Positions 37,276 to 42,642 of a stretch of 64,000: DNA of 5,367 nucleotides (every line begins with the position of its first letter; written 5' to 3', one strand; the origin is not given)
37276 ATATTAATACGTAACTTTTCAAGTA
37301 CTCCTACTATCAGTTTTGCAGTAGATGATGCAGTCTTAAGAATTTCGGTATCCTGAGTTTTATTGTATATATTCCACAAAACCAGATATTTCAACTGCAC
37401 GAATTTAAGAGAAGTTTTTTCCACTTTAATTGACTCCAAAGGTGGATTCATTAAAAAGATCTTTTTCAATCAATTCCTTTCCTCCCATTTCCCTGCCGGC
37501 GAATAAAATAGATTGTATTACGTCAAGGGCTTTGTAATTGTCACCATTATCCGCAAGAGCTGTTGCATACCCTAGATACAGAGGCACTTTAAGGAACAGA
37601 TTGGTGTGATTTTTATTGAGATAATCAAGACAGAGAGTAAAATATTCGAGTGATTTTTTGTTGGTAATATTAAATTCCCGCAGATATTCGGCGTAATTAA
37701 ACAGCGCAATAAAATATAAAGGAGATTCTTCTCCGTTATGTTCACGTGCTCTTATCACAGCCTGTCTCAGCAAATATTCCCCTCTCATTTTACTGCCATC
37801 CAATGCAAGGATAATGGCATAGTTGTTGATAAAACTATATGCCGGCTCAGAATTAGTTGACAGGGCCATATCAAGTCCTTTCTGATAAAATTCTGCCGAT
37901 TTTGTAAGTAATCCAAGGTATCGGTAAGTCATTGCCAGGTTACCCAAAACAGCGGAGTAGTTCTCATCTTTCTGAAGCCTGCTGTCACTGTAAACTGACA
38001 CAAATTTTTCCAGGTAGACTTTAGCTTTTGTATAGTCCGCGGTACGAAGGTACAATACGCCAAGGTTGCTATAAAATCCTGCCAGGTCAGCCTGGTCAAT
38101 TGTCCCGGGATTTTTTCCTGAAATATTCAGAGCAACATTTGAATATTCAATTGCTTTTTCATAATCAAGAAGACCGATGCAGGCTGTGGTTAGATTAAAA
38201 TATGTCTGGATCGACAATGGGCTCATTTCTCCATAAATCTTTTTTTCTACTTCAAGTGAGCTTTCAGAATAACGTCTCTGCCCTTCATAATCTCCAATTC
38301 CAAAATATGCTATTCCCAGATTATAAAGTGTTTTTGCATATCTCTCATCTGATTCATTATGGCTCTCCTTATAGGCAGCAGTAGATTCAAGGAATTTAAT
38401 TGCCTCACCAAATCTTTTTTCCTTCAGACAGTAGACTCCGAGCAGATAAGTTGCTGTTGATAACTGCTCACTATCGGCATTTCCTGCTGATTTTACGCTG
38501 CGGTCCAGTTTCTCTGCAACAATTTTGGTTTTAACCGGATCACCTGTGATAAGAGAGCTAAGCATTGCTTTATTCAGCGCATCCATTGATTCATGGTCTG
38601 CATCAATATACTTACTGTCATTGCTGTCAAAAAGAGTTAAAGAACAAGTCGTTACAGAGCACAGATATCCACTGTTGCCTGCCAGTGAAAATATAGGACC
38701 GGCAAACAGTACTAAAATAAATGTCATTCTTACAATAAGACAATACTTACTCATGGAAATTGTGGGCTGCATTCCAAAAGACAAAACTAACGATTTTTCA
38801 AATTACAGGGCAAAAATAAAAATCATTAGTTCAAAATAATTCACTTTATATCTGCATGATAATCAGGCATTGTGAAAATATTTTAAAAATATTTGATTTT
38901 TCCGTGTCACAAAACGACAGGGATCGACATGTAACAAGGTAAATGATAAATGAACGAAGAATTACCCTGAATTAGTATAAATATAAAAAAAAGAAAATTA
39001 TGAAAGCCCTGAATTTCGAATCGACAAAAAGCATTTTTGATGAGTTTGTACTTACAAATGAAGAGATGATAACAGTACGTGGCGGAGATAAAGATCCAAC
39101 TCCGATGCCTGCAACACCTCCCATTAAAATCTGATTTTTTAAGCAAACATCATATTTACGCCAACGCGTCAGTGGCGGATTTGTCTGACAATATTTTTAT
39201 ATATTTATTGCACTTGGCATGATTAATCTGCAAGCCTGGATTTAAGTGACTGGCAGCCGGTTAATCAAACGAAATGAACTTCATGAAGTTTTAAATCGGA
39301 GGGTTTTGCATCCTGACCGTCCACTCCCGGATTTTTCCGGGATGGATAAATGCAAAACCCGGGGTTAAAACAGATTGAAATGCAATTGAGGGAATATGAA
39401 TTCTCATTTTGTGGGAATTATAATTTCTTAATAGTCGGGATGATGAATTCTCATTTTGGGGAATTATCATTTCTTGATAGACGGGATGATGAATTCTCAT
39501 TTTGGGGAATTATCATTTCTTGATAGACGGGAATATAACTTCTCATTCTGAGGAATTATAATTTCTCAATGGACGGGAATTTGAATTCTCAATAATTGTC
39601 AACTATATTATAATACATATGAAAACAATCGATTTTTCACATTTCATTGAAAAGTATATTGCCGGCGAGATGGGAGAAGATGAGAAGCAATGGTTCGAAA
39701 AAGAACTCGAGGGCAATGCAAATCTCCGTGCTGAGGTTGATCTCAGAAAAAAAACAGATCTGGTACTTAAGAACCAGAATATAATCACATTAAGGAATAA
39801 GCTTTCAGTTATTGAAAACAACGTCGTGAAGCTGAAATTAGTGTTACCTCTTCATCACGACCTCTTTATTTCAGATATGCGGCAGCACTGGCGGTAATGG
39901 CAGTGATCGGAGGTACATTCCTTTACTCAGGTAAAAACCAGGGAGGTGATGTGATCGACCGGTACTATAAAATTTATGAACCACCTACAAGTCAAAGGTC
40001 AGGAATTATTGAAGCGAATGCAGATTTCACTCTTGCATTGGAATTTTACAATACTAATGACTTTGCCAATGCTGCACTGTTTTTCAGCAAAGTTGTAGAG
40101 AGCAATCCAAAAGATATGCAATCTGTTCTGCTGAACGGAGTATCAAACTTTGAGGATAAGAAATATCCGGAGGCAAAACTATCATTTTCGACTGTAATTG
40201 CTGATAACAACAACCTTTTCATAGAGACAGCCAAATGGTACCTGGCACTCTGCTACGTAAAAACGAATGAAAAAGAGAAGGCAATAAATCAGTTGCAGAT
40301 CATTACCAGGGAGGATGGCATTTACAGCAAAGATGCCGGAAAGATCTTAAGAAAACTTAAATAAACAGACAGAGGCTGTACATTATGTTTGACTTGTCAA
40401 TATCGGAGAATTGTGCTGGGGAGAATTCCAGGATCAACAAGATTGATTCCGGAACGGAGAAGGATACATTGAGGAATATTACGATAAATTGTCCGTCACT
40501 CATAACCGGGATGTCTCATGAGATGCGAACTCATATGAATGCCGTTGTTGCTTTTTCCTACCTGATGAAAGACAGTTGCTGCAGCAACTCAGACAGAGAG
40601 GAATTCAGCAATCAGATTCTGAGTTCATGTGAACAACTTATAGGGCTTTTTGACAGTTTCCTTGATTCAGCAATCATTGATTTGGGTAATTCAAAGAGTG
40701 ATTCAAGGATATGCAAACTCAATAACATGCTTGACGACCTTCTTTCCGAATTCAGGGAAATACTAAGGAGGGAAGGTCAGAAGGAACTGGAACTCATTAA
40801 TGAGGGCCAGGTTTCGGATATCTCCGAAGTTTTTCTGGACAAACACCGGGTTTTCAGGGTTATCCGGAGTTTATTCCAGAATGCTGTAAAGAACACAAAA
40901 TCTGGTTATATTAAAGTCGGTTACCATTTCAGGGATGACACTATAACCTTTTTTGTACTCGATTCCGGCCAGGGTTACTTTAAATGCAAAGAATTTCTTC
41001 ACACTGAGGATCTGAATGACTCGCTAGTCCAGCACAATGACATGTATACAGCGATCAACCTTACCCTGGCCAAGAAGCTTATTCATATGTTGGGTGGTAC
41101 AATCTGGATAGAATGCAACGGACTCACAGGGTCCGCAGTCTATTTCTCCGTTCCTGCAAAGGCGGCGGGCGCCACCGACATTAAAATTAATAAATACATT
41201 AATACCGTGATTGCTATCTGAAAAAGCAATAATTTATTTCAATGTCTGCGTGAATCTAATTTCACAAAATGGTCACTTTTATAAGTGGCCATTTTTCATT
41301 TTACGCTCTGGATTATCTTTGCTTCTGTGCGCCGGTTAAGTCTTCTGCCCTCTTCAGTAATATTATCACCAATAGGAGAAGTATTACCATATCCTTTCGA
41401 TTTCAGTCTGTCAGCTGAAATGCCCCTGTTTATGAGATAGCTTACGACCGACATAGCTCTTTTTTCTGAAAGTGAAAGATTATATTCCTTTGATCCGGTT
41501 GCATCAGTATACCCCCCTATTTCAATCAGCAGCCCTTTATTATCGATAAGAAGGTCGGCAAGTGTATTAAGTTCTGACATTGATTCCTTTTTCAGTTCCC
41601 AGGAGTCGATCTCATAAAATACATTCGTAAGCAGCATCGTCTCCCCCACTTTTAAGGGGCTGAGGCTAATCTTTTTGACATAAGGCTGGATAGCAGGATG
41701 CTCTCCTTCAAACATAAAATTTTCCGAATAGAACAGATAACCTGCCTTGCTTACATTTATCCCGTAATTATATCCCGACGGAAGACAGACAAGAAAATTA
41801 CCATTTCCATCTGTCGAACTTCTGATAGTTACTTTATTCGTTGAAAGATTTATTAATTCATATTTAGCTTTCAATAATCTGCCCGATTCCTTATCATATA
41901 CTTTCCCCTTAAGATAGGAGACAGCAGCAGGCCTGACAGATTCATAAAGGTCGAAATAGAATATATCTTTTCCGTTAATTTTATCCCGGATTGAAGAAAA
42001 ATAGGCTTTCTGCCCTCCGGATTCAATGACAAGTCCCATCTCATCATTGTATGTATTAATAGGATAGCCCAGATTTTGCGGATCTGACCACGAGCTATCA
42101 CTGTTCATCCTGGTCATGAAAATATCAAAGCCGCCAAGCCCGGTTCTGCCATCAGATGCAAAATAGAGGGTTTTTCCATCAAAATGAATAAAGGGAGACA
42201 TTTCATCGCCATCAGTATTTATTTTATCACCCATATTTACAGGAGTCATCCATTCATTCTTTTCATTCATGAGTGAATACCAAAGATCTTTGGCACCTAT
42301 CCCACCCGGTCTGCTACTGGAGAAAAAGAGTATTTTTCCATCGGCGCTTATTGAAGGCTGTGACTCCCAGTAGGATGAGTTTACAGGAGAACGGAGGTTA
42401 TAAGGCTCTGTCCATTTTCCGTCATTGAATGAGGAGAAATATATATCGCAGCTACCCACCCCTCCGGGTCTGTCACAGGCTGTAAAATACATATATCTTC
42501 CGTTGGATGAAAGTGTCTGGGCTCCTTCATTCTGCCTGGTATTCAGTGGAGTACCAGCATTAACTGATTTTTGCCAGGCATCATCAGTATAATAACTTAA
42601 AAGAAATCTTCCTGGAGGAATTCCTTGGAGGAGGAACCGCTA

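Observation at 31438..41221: Candidate undescribed module: GG-leader peptide, C39-ABC/HlyD exporter, periplasmic TPR-CHAT protease, sigma/anti-sigma-like pair and sensor-less histidine kinase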

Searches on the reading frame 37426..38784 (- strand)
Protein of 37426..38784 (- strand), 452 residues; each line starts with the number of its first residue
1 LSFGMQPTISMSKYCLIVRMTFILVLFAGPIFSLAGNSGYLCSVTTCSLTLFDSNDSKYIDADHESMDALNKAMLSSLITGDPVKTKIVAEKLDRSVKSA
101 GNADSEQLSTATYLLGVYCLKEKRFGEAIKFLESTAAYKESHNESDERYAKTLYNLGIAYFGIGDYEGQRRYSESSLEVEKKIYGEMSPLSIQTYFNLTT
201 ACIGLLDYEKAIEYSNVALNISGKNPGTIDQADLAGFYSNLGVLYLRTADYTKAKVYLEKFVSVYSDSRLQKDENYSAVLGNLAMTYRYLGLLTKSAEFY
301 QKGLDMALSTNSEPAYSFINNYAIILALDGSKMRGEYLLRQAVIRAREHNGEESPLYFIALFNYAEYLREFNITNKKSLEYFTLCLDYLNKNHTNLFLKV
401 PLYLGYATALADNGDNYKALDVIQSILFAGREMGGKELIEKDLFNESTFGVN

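Call 3: search_protein_families(library=pfam, proteins=[window:37426-38784:-], max_evalue=0.01)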
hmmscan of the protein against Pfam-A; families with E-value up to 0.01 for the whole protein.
window:37426-38784:- (452 aa): 13 families
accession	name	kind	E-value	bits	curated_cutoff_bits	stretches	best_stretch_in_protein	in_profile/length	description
PF13424.12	TPR_12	-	7.5e-26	90.6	30.1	3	150-221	3-74/77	Tetratricopeptide repeat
PF13181.12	TPR_8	-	3.7e-13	48.9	25.7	1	237-265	3-31/34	Tetratricopeptide repeat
PF13374.12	TPR_10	-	3.6e-12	46.3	27.5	0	150-186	2-38/42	Tetratricopeptide repeat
PF00515.34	TPR_1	-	8.8e-12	44.8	27.8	0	150-167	1-18/34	Tetratricopeptide repeat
PF07719.23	TPR_2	-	1.6e-11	43.8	27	0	237-263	3-29/34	Tetratricopeptide repeat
PF13428.12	TPR_14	-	1.4e-06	28.8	23.5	0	402-427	3-28/44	Tetratricopeptide repeat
PF13431.12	TPR_17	-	4.2e-06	27.1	24.4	0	145-168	8-31/34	Tetratricopeptide repeat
PF13176.12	TPR_7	-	1.1e-05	25.6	27.9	0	280-307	2-31/36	Tetratricopeptide repeat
PF14853.12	Fis1_TPR_C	-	3.1e-05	24.5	25.3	0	153-181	4-32/53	Fis1 C-terminal tetratricopeptide repeat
PF23300.3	HEAT_Nup120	-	0.00039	20.7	29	0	109-146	26-65/170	Nucleoporin Nup120, HEAT repeats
PF08631.16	SPO22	-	0.00043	20.3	27.5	1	81-174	6-106/274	Meiosis protein SPO22/ZIP4 like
PF14559.12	TPR_19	-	0.0031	18.2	25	0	120-167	2-42/68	Tetratricopeptide repeat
PF13432.12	TPR_16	-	0.0036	18.1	32.7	0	110-134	32-56/65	Tetratricopeptide repeat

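Call 5: search_protein_families(library=ncbifam, proteins=[window:37426-38784:-], max_evalue=0.1)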
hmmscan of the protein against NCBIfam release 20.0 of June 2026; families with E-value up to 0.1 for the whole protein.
window:37426-38784:- (452 aa): 5 families
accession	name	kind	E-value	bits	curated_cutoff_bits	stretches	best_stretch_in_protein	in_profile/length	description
NF040586.1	FxSxx_TPR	equivalog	8.2e-14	51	300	1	124-370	487-736/830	FxSxx-COOH system tetratricopeptide repeat protein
NF040959.1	MamA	equivalog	3.2e-07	30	200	1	111-223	73-170/204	magnetosome protein MamA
TIGR02521.1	type_IV_pilW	equivalog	1.4e-06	28.1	154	1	227-343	23-126/234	type IV pilus biogenesis/stability protein PilW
TIGR00540.1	TPR_hemY_coli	hypoth_equivalog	0.00018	20.4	142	0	237-302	328-384/385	heme biosynthesis-associated TPR protein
TIGR02795.1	tol_pal_ybgF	equivalog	0.00025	21.6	90.1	0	243-285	10-50/119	tol-pal system protein YbgF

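Call 26: search_protein_families(library=padloc, proteins=[window:37426-38784:-], max_evalue=0.001)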
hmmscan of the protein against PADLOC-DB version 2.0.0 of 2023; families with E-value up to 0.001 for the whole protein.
window:37426-38784:- (452 aa): 0 families

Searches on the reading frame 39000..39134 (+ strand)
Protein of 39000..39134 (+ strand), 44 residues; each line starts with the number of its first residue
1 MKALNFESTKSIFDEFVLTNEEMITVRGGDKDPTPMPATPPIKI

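Call 3: search_protein_families(library=pfam, proteins=[window:39000-39134:+], max_evalue=0.01)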
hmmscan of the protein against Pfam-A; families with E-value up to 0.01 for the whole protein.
window:39000-39134:+ (44 aa): 0 families

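Call 5: search_protein_families(library=ncbifam, proteins=[window:39000-39134:+], max_evalue=0.1)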
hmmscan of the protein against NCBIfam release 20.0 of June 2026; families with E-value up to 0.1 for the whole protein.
window:39000-39134:+ (44 aa): 0 families

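Call 70: find_homologous_proteins(query=window:39000-39131:+, max_evalue=1)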
Query seq(44 aa) (44 aa): 6 proteins with E <= 1 among 6 candidates.
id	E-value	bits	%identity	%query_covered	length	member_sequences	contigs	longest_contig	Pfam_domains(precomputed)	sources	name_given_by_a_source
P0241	1.2e-19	85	93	100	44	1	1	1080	-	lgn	-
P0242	1.8e-18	81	91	100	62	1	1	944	-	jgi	jgi:hypothetical protein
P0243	1.0e-17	79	86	100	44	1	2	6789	-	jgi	jgi:hypothetical protein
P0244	2.1e-17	78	89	100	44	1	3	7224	-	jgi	jgi:hypothetical protein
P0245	1.0e-16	76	86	100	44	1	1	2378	-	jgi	jgi:hypothetical protein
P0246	8.0e-16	73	82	100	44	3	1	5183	-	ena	-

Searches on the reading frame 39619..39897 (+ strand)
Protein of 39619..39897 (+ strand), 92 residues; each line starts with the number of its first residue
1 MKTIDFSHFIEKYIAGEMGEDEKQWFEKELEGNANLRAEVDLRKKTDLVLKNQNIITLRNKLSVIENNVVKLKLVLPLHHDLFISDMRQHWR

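Call 3: search_protein_families(library=pfam, proteins=[window:39619-39897:+], max_evalue=0.01)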
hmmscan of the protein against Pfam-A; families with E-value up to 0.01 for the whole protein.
window:39619-39897:+ (92 aa): 0 families

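Call 5: search_protein_families(library=ncbifam, proteins=[window:39619-39897:+], max_evalue=0.1)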
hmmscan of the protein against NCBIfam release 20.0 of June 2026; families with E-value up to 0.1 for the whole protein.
window:39619-39897:+ (92 aa): 1 family
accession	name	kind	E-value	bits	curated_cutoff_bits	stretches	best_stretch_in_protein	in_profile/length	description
NF052375.1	antisigma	equivalog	0.036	14.1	100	1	11-42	3-34/217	anti-sigma factor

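Call 26: search_protein_families(library=padloc, proteins=[window:39619-39897:+], max_evalue=0.001)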
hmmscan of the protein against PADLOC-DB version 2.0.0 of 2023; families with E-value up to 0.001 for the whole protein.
window:39619-39897:+ (92 aa): 0 families

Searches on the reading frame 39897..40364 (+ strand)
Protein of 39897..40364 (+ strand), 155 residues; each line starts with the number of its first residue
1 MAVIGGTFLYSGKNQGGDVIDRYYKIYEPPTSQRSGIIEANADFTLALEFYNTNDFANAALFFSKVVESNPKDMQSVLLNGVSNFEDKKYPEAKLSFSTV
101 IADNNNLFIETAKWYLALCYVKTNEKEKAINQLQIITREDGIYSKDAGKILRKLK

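Call 3: search_protein_families(library=pfam, proteins=[window:39897-40364:+], max_evalue=0.01)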
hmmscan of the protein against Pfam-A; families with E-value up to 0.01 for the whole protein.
window:39897-40364:+ (155 aa): 8 families
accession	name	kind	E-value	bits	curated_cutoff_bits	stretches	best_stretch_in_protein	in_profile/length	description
PF07719.23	TPR_2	-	1.5e-06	28.3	27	0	44-73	5-34/34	Tetratricopeptide repeat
PF12895.13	ANAPC3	-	3.5e-06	27.6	27.2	0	40-93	23-75/82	Anaphase-promoting complex, cyclosome, subunit 3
PF13174.12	TPR_6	-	1.1e-05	26.2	26.3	0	112-137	2-27/33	Tetratricopeptide repeat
PF13432.12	TPR_16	-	9.7e-05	23.2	32.7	0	45-93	2-50/65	Tetratricopeptide repeat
PF00515.34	TPR_1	-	0.00023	21.3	27.8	0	46-73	7-34/34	Tetratricopeptide repeat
PF13181.12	TPR_8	-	0.0013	19.2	25.7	0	45-73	6-34/34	Tetratricopeptide repeat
PF14559.12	TPR_19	-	0.0017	19.1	25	0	86-140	3-55/68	Tetratricopeptide repeat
PF23914.1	TPR_CcmH_CycH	-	0.0023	18.2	42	1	53-100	100-147/158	Cytochrome c-type biogenesis protein H TPR domain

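Call 5: search_protein_families(library=ncbifam, proteins=[window:39897-40364:+], max_evalue=0.1)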
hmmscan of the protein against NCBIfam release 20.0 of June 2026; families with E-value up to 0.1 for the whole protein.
window:39897-40364:+ (155 aa): 13 families
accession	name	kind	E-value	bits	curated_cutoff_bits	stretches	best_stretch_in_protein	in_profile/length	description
TIGR02917.1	PEP_TPR_lipo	equivalog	1.7e-07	29.6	312.2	1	41-140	262-359/899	XrtA/PEP-CTERM system TPR-repeat protein PrsT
TIGR02552.1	LcrH_SycD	equivalog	8.5e-06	25.5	104.8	1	44-141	22-117/136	SycD/LcrH family type III secretion system chaperone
TIGR02795.1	tol_pal_ybgF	equivalog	9.2e-06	26.3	90.1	1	38-101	37-103/119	tol-pal system protein YbgF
NF040959.1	MamA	equivalog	9.9e-05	21.9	200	1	40-134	71-163/204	magnetosome protein MamA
NF053607.1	CHU_0125_OmpA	equivalog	0.00077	18.1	620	1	39-115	52-129/639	CHU_0125 family OmpA-like outer membrane integrity protein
NF052312.1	T9SS_PorW_SprE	equivalog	0.0018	17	250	1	66-147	96-178/716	type IX secretion system periplasmic lipoprotein PorW/SprE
TIGR02521.1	type_IV_pilW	equivalog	0.002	17.7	154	1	41-144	66-169/234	type IV pilus biogenesis/stability protein PilW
NF008757.0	PRK11788.1-5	equivalog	0.0052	16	363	1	39-139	179-278/388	lipopolysaccharide assembly protein LapB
NF008756.0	PRK11788.1-4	equivalog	0.014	14.5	474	1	53-138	193-277/389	lipopolysaccharide assembly protein LapB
NF033920.0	C39_PA2778_fam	equivalog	0.019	14.4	150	1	37-132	153-246/255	PA2778 family cysteine peptidase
NF047558.1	TPR_END_plus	domain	0.029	14.3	32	1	114-143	3-32/56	TPR end-of-group domain-containing protein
NF047481.1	lipo_LIC12587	subfamily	0.043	13.2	200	0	84-135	68-119/213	LIC12587 family lipoprotein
NF008753.0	PRK11788.1-1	equivalog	0.065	12.3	395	1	44-139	184-278/389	lipopolysaccharide assembly protein LapB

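Call 26: search_protein_families(library=padloc, proteins=[window:39897-40364:+], max_evalue=0.001)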
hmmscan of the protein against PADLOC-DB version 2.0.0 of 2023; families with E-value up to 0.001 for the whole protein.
window:39897-40364:+ (155 aa): 0 families

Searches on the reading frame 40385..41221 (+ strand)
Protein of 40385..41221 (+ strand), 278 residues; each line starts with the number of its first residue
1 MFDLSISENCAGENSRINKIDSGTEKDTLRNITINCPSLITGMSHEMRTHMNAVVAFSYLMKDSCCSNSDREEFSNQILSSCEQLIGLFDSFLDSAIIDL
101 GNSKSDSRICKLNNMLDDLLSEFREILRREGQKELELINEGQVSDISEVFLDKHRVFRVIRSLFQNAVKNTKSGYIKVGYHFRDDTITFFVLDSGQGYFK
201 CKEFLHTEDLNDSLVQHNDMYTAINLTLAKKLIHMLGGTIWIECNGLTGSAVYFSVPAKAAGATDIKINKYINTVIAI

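Call 3: search_protein_families(library=pfam, proteins=[window:40385-41221:+], max_evalue=0.01)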
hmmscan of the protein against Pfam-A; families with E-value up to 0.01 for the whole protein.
window:40385-41221:+ (278 aa): 2 families
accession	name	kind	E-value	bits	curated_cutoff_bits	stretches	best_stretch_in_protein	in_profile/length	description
PF00512.31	HisKA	-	1.5e-08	35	26.9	1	39-99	5-64/66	His Kinase A (phospho-acceptor) domain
PF02518.31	HATPase_c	-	4.6e-08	33.9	26.4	1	152-259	2-110/111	Histidine kinase-, DNA gyrase B-, and HSP90-like ATPase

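Call 5: search_protein_families(library=ncbifam, proteins=[window:40385-41221:+], max_evalue=0.1)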
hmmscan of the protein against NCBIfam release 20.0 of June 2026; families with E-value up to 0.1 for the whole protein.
window:40385-41221:+ (278 aa): 48 families (the best 25 are shown)
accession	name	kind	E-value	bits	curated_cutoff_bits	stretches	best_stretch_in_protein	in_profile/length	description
TIGR02956.1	TMAO_torS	equivalog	1.1e-22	80.1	676.5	1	41-266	469-690/967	TMAO reductase system sensor histidine kinase/response regulator TorS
NF041947.1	LuxQ_Vibrio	equivalog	1.5e-19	69.4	1200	1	41-265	477-703/843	quorum-sensing autoinducer 2 sensor kinase/phosphatase LuxQ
NF008302.0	PRK11091.1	equivalog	9.6e-19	67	838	1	27-261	274-508/779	aerobic respiration two-component sensor histidine kinase ArcB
NF011874.0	PRK15347.1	equivalog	3.5e-16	58.4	852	1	40-261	402-617/921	two component system sensor kinase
NF045901.1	HisKinLetSLeg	equivalog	6.2e-16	57.6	1650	1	38-262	295-520/906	two-component system sensor histidine kinase LetS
NF041832.1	near_NosP_CTERM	subfamily_domain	1.6e-15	57.1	400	1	40-261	11-228/370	NahK/ErcS family hybrid sensor histidine kinase/response regulator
NF041831.1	NO_HK_NahK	exception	4.8e-14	51.3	1500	1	39-260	497-713/854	hybrid sensor histidine kinase/response regulator NahK/ErcS'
NF008318.0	PRK11107.1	equivalog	1.8e-13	49.5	890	1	40-260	297-520/920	two-component sensor histidine kinase BarA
NF038297.2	hybrid_HK_HrmK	equivalog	2.1e-13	49.8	725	1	42-265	241-464/607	hybrid histidine kinase/response regulator HrmK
NF006800.0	PRK09303.1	equivalog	3.2e-13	49.4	342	1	25-258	140-377/383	histidine kinase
NF033092.0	HK_WalK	equivalog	3.7e-13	48.9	725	1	40-257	376-593/594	cell wall metabolism sensor histidine kinase WalK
NF047874.1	MASE3_PAS_HK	subfamily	6.7e-12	45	560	1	41-272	403-639/655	MASE3 domain-containing sensor histidine kinase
TIGR02966.1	phoR_proteo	equivalog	1.2e-11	44.2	334.2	1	40-197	118-272/333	phosphate regulon sensor histidine kinase PhoR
NF008543.0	PRK11466.1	equivalog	1.4e-11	43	982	1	39-265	447-669/914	TMAO reductase system sensor histidine kinase/response regulator TorS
NF033091.0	HK_VanS_ACDEFG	equivalog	1.7e-11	43.8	400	1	37-245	75-282/293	vancomycin resistance histidine kinase VanS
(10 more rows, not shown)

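Call 26: search_protein_families(library=padloc, proteins=[window:40385-41221:+], max_evalue=0.001)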
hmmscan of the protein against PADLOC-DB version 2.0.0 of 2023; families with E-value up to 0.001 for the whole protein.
window:40385-41221:+ (278 aa): 0 families

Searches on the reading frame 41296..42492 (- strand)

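Call 3: search_protein_families(library=pfam, proteins=[window:41296-42492:-], max_evalue=0.01)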
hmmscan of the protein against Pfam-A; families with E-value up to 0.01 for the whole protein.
window:41296-42492:- (398 aa): 3 families
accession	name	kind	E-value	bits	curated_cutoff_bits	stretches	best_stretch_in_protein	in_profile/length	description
PF00691.25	OmpA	-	3.6e-21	75.8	27.2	1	293-387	2-98/98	OmpA family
PF07676.18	PD40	-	2.4e-18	66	20.9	2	88-126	2-38/38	WD40-like Beta Propeller Repeat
PF13715.12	CarbopepD_reg_2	-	0.0051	17.3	32.2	0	194-255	1-58/88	CarboxypepD_reg-like domain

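Call 5: search_protein_families(library=ncbifam, proteins=[window:41296-42492:-], max_evalue=0.1)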
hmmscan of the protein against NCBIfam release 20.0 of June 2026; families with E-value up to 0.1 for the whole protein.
window:41296-42492:- (398 aa): 42 families (the best 25 are shown)
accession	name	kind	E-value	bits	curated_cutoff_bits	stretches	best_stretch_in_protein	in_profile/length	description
NF053607.1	CHU_0125_OmpA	equivalog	4.6e-83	279.8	620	1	14-395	248-638/639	CHU_0125 family OmpA-like outer membrane integrity protein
NF052230.1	T9SS_PorE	exception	1.2e-80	271.6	600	1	1-373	238-599/648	PorE family type IX secretion system protein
NF053611.1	YiaD_Gzip_OmpA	equivalog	1e-31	110.3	175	1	289-393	102-206/206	YiaD family glycine zipper/OmpA-like lipoprotein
NF053612.1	anchor_PA1041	equivalog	1.7e-28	100.2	250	1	284-393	123-235/236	PA1041 family peptidoglycan-binding anchor lipoprotein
NF053613.1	OMP_toxin_LptF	equivalog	6.8e-26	91.5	400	1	286-394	138-246/256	lipotoxin F family OmpA-related lipoprotein LptF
NF045787.1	OmpABordt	equivalog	3.9e-23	82.2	200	1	287-396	83-192/194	outer membrane protein OmpA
TIGR02802.1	Pal_lipo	equivalog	2.1e-21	76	125.35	1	291-391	2-102/104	peptidoglycan-associated lipoprotein Pal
NF053585.1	OMP_LP_YfiB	equivalog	3.2e-21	75.9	128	1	289-389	56-156/163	outer membrane lipoprotein YfiB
NF007804.1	PRK10510.1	equivalog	2.2e-19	69.7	307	1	289-391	112-214/219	OmpA family lipoprotein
NF033763.1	exchanger_TraB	exception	2.5e-19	68.7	700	1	285-394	388-498/522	outer membrane exchange protein TraB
TIGR03789.1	pdsO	hypoth_equivalog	1.9e-18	67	152.2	1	283-389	133-239/243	sortase-associated OmpA-like protein PdsO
NF008071.1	PRK10808.1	equivalog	4e-18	65.9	277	1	286-381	228-325/358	porin OmpA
NF045788.1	Omp38Acinit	equivalog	6.7e-17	61.6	500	1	276-394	227-347/354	outer membrane protein Omp38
NF006541.1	PRK09038.1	equivalog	5e-16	59.1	283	1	289-394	141-249/253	flagellar motor protein MotD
NF038224.1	OmpA_like_CmpA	equivalog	9.4e-16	58.1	300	1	272-396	90-217/233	C-OmpA-like family protein CmpA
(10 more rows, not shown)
